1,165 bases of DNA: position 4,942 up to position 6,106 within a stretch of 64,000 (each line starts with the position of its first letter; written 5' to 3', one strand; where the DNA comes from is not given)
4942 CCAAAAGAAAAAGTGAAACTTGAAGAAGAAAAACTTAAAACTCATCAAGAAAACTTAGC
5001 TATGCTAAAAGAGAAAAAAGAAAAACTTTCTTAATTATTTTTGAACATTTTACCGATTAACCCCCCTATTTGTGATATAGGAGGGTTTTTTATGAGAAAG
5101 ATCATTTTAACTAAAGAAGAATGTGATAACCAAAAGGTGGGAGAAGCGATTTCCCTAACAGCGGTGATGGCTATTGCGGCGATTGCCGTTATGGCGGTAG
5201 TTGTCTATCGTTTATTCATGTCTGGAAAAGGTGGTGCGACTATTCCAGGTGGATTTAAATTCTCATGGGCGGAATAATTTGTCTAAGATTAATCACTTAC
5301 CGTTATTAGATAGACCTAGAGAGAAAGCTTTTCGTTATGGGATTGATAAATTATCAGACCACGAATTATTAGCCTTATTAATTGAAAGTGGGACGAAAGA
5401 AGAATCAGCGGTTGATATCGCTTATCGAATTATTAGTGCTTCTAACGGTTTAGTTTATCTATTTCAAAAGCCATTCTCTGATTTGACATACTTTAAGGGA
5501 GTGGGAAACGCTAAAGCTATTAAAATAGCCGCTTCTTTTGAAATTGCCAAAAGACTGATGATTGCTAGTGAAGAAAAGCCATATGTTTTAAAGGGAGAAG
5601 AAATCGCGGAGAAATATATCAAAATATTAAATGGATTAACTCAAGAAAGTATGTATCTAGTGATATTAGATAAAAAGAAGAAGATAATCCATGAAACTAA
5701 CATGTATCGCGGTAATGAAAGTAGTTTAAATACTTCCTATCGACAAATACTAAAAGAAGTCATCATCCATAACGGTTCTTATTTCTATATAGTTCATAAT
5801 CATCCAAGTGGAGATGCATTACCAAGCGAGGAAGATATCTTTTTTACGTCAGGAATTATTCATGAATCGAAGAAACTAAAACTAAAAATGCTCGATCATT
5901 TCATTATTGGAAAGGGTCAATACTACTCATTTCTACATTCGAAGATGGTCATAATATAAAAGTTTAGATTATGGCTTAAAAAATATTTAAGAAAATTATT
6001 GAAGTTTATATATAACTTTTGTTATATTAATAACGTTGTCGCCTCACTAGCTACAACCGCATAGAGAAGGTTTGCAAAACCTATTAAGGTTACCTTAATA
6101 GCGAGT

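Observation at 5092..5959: Small TM peptide translationally coupled to radC under the shared leader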

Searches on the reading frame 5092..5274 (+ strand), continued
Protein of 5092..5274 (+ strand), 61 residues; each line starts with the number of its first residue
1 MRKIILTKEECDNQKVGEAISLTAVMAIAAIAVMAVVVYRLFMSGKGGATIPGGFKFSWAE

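Call 46: find_encoding_contigs(protein=P0161, flank=5000, max_places=2)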
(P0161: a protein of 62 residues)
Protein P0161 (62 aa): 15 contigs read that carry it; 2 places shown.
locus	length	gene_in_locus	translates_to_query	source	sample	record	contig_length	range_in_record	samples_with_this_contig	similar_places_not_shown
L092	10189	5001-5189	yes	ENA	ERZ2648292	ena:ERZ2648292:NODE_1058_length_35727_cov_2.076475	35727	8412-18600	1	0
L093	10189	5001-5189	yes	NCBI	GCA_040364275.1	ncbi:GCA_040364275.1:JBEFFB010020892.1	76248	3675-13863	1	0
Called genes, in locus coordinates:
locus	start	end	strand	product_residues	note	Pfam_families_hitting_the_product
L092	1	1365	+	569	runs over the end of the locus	PF08298:AAA_PrkA (weak), PF00004:AAA, PF07724:AAA_2 (weak), PF07728:AAA_5, PF13401:AAA_22 (faint), PF22667:Lon_lid, PF05362:Lon_C, PF13541:ChlI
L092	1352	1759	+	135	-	PF00350:Dynamin_N (faint), PF01926:MMR_HSR1, PF02421:FeoB_N (weak)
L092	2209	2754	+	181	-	PF01476:LysM (faint)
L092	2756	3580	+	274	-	-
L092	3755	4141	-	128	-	-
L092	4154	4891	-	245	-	-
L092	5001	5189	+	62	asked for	-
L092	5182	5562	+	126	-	PF20582:UPF0758_N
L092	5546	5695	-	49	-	-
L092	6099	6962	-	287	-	PF13672:PP2C_2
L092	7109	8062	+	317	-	PF01734:Patatin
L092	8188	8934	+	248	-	-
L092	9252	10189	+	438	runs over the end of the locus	PF12705:PDDEXK_1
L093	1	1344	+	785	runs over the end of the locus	PF02190:LON_substr_bdg, PF13401:AAA_22 (faint), PF07724:AAA_2 (faint), PF00004:AAA, PF07728:AAA_5, PF22667:Lon_lid, PF05362:Lon_C, PF13541:ChlI, +1 more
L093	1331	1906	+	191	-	PF03193:RsgA_GTPase (faint), PF02421:FeoB_N, PF09439:SRPRB (weak), PF00350:Dynamin_N (faint), PF01926:MMR_HSR1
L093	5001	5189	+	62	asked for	-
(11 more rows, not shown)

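Call 47: find_encoding_contigs(protein=P0210, flank=5000, max_places=1)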
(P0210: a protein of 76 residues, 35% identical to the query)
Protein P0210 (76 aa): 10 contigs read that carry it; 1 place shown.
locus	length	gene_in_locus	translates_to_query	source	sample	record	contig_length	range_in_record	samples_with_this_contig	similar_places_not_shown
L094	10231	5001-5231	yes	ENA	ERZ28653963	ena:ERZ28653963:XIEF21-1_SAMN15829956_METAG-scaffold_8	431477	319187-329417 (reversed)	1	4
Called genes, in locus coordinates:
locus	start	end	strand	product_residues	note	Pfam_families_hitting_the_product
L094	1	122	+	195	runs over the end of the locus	PF03193:RsgA_GTPase (weak), PF01926:MMR_HSR1, PF02421:FeoB_N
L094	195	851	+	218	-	PF20918:SPOCS_spoVID-N (faint)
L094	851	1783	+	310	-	-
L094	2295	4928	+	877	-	PF00133:tRNA-synt_1, PF09334:tRNA-synt_1g, PF13603:tRNA-synt_1_2, PF09334:tRNA-synt_1g, PF01406:tRNA-synt_1e (weak), PF08264:Anticodon_1, PF10458:Val_tRNA-synt_C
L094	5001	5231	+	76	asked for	-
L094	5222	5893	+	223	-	PF20582:UPF0758_N, PF04002:RadC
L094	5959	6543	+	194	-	PF03775:MinC_C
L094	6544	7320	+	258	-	PF01656:CbiA, PF02374:ArsA_ATPase (weak), PF06564:CBP_BcsQ (faint), PF09140:MipZ, PF10609:ParA, PF13614:AAA_31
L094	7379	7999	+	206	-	PF01551:Peptidase_M23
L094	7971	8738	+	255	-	PF02163:Peptidase_M50 (weak)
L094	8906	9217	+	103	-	PF00829:Ribosomal_L21p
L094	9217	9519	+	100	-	PF04327:Peptidase_Prp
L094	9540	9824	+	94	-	PF01016:Ribosomal_L27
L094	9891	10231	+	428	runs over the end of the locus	PF01018:GTP1_OBG, PF01926:MMR_HSR1, PF02421:FeoB_N, PF09269:DUF1967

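Call 48: find_encoding_contigs(protein=P0222, flank=5000, max_places=1)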
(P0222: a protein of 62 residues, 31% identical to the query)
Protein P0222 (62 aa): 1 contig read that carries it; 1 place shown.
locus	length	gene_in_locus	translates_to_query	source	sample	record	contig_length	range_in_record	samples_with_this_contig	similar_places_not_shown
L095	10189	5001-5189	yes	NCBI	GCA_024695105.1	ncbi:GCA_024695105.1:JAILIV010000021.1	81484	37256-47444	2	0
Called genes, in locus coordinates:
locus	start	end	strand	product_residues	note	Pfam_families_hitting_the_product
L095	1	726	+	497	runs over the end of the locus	-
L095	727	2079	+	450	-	-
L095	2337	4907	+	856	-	PF00133:tRNA-synt_1, PF01406:tRNA-synt_1e (faint), PF09334:tRNA-synt_1g, PF13603:tRNA-synt_1_2, PF09334:tRNA-synt_1g, PF00133:tRNA-synt_1, PF08264:Anticodon_1, PF10458:Val_tRNA-synt_C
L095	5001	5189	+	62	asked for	-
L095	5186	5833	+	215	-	PF20582:UPF0758_N, PF04002:RadC, PF14464:Prok-JAB (faint)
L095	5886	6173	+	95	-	PF01381:HTH_3 (faint), PF12802:MarR_2 (faint)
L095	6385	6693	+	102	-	PF00829:Ribosomal_L21p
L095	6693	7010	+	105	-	PF04327:Peptidase_Prp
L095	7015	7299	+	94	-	PF01016:Ribosomal_L27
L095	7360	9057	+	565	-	PF02903:Alpha-amylase_N, PF00128:Alpha-amylase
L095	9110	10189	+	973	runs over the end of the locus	PF03714:PUD, PF02922:CBM_48, PF00128:Alpha-amylase (weak)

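Call 61: find_encoding_contigs(protein=P0009, flank=1500, max_places=1)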
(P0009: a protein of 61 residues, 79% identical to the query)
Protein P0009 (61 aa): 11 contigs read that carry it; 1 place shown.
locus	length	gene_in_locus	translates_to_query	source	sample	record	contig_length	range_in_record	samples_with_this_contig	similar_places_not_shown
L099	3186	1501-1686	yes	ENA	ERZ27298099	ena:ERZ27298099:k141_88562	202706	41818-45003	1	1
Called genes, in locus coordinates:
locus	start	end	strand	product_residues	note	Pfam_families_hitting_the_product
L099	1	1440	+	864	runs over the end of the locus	PF00133:tRNA-synt_1, PF01406:tRNA-synt_1e (faint), PF09334:tRNA-synt_1g, PF13603:tRNA-synt_1_2, PF09334:tRNA-synt_1g, PF08264:Anticodon_1, PF10458:Val_tRNA-synt_C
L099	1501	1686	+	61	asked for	-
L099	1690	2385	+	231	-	PF20582:UPF0758_N, PF04002:RadC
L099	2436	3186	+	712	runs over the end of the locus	PF05547:Peptidase_M6 (faint)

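Call 88: predict_structure(alignment_id=A2)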
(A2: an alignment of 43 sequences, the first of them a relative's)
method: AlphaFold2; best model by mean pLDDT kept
length: 61 residues; sequences in the alignment: 43
mean_pLDDT: 82.1   pTM: 0.44
mean pLDDT of the five models: 82.1, 80.3, 75.0, 74.8, 72.9
residues with pLDDT >= 90: 17; 70-90: 34; 50-70: 10; < 50: 0
segments of 3 or more residues with pLDDT < 50: none
pLDDT, mean of each block of 10 residues (from residue 1): 81 75 93 94 76 76 56
secondary structure, 60 per line:
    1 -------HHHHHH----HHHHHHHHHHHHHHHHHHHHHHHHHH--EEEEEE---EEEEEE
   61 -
elements in order: H8-13 H18-43 E46-51 E55-60
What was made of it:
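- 5092..5142 (+): Residues 1-17: degenerate double-glycine-type leader (L6 = -12, T7 = -11, E10 = -8, C11 = -7, V16 = -2, G17 = -1). AF2 places a short helix at residues 8-13 (call 88)
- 5143..5220 (+): Residues 18-43: single transmembrane helix. AF2 helix 18-43 with pLDDT 93-94 in the central residues 21-40 (call 88)
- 5227..5271 (+): Residues 46-60: β-hairpin tail, predicted cytoplasmic, with the near-invariant P52-G53-G54 as the turn and F/W-K-F-x-W on the second strand. AF2 strands 46-51 and 55-60 (call 88).
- AF2 places P-G-G as the tight turn of a β-hairpin, which explains its invariance without cleavage (call 88).
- Tried and rejected: Cleavage after P-G-G by the RadC JAB domain is disfavoured because AF2 makes P-G-G a β-turn (call 88).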

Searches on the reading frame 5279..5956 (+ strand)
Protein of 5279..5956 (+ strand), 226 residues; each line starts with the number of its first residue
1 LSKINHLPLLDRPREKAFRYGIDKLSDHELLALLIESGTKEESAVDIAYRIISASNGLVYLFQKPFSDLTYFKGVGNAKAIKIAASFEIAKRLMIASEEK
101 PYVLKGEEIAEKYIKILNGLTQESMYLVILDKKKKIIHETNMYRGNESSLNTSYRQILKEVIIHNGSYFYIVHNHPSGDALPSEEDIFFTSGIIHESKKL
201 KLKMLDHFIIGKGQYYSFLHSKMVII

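Call 10: search_protein_families(library=pfam, proteins=[window:5279-5956:+], max_evalue=1)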
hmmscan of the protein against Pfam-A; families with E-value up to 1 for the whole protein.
window:5279-5956:+ (226 aa): 3 families
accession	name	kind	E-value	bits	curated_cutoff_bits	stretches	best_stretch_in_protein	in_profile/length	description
PF04002.20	RadC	-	2e-28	99.2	22.1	1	108-220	6-118/121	RadC-like JAB domain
PF20582.4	UPF0758_N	-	7.8e-23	80.8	27.1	1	4-81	1-77/77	UPF0758 N-terminal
PF14464.11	Prok-JAB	-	0.0036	17.6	25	1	150-192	50-92/114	Prokaryotic homologs of the JAB domain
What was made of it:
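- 5279..5959 (+): radC (226 aa): UPF0758_N helix-hairpin-helix domain plus JAB domain, with an intact HxH-x7-S-xx-D motif (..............). Pfam 2e-28 and 7.8e-23 (call 10).
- Checked: RadC from TTG 5279 matches Pfam UPF0758_N from residue 4 (profile position 1) plus the RadC JAB domain (call 10).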

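Call 66: search_protein_families(library=ncbifam, proteins=[window:5279-5956:+], max_evalue=0.01)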
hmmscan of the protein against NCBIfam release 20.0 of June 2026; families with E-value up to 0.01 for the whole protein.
window:5279-5956:+ (226 aa): 2 families
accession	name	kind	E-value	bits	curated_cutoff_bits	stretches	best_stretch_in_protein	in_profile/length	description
NF000642.1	PRK00024.1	equivalog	5.8e-54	183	180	1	14-222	1-210/212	RadC family protein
TIGR00608.1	radc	subfamily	1.5e-48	165.4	133.85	1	12-220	1-214/218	RadC family protein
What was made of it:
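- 5279..5959 (+): NCBIfam NF000642, 183 bits against a cut-off of 180 (call 66).
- On RadC family (NF000642 / TIGR00608; Pfam PF04002 + PF20582): TIGR00608 scores 165.4 against 133.85 (call 66).
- Checked: It passes the NCBIfam RadC cut-offs (call 66).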
